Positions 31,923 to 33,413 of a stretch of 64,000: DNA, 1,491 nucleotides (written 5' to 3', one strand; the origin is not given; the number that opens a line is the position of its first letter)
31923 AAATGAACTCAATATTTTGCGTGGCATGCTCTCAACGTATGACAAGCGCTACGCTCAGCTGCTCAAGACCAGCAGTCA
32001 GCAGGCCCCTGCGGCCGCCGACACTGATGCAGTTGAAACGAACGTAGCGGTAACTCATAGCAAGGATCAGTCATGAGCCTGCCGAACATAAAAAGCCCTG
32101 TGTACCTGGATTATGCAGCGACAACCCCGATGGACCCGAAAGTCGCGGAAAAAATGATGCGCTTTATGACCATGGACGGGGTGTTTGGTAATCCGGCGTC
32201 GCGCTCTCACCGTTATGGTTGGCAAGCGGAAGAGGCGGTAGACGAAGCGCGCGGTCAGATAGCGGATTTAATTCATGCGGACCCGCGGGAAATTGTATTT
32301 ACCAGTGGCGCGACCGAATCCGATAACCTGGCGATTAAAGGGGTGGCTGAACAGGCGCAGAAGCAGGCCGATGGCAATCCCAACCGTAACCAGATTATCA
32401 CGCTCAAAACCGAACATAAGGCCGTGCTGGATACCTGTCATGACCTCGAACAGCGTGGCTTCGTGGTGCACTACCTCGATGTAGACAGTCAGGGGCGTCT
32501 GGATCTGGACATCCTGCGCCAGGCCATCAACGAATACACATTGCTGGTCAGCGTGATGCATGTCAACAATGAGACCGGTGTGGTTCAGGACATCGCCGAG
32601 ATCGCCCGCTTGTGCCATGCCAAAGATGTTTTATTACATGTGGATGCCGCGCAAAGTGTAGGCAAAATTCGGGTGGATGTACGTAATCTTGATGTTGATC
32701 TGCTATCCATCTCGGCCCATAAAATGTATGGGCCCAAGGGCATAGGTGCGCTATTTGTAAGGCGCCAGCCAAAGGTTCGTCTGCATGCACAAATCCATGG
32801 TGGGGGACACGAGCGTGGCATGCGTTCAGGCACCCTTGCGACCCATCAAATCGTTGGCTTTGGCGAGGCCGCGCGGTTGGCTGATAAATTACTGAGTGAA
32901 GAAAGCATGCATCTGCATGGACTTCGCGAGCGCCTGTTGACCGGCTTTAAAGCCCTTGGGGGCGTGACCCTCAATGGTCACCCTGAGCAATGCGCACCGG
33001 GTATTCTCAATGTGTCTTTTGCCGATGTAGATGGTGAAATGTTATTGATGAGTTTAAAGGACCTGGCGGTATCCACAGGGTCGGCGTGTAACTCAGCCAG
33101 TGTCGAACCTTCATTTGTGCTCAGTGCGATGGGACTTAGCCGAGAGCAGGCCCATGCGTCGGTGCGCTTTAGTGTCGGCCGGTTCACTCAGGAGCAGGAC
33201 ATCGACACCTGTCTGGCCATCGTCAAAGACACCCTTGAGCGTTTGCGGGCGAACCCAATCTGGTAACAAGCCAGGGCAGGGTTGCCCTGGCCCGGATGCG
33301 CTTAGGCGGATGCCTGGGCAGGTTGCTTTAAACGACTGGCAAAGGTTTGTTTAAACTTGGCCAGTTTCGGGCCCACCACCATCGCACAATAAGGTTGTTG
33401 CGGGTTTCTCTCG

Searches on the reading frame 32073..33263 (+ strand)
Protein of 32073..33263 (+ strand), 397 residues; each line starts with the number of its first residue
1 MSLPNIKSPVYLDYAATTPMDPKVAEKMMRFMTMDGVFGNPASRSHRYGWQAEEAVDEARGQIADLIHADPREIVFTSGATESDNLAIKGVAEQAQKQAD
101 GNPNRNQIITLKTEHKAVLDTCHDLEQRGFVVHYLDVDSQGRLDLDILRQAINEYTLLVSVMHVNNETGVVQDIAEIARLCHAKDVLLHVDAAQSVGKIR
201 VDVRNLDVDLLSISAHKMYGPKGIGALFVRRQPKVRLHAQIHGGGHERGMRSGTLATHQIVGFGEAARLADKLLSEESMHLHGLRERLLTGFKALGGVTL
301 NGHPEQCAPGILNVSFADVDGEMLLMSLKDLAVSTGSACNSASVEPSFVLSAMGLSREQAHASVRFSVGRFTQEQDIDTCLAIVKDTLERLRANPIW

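Call 40: search_protein_families(library=pfam, proteins=[window:32073-33263:+])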
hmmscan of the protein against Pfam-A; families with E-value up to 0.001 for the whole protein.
window:32073-33263:+ (397 aa): 5 families
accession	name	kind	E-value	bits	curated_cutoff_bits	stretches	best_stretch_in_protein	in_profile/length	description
PF00266.25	Aminotran_5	-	2.1e-85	287.3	21.5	1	10-378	1-369/371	Aminotransferase class-V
PF01041.23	DegT_DnrJ_EryC1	-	5.7e-06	26.2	19.8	1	121-198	77-152/360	DegT/DnrJ/EryC1/StrS aminotransferase family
PF01212.27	Beta_elim_lyase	-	0.0001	22.2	27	1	114-220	79-202/288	Beta-eliminating lyase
PF01053.26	Cys_Met_Meta_PP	-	0.00029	20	27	1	128-217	110-198/381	Cys/Met metabolism PLP-dependent enzyme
PF00155.27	Aminotran_1_2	-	0.00036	20.3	19.7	1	56-196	44-190/361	Aminotransferase class I and II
